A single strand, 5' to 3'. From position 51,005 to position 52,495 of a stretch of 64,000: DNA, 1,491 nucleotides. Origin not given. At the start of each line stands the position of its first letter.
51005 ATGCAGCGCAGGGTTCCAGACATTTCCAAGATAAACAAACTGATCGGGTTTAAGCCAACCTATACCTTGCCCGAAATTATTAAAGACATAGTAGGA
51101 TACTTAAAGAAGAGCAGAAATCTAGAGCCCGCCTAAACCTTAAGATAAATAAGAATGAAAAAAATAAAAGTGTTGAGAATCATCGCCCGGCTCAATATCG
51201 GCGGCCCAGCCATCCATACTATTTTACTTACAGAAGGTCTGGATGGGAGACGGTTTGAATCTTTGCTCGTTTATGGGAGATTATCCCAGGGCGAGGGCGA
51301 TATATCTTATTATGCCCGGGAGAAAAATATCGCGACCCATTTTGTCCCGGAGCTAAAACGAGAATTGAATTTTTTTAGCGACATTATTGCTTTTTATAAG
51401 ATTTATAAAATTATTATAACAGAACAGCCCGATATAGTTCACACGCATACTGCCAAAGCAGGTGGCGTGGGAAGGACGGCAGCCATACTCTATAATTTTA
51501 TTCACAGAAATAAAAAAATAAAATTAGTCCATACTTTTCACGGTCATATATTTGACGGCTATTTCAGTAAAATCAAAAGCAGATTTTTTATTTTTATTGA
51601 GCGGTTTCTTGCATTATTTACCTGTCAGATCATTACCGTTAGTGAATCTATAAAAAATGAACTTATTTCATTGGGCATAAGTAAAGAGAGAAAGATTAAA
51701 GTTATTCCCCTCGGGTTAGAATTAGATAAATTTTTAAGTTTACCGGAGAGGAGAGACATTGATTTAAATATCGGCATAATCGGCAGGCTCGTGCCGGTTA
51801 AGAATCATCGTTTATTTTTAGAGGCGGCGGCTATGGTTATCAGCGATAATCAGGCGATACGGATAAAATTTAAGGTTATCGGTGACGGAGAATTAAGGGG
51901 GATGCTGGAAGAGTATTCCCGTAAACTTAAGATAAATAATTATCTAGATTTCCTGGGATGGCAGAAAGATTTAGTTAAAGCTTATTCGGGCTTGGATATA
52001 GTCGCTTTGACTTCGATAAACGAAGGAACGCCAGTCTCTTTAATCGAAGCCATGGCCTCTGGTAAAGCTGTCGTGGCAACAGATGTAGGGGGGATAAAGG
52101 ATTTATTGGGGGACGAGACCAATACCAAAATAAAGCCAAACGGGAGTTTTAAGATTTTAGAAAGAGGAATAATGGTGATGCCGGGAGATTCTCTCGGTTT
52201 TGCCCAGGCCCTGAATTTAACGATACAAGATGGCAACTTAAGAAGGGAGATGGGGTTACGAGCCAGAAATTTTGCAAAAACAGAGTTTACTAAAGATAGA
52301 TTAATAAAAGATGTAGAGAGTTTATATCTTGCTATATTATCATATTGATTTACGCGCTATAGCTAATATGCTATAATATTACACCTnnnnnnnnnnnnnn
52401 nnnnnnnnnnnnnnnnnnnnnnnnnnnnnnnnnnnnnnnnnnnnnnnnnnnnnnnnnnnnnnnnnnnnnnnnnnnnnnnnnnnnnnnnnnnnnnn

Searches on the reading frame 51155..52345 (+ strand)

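Call 76: search_protein_families(library=pfam, proteins=[window:51155-52345:+], max_evalue=0.0001)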
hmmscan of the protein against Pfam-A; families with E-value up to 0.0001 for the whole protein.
window:51155-52345:+ (397 aa): 5 families
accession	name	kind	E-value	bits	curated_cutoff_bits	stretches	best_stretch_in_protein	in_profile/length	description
PF13692.12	Glyco_trans_1_4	-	9.5e-28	97.7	27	1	205-359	3-142/142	Glycosyl transferases group 1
PF00534.26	Glycos_transf_1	-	1.3e-27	96.8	26.4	1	206-372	18-171/172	Glycosyl transferases group 1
PF13439.12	Glyco_transf_4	-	7.1e-24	85.2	28.5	1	15-191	1-169/170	Glycosyltransferase Family 4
PF13579.12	Glyco_trans_4_4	-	3.6e-13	50.6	29.7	1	16-187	1-158/158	Glycosyl transferase 4-like domain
PF13477.12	Glyco_trans_4_2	-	2.6e-06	28.1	23.4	1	58-162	44-138/139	Glycosyl transferase 4-like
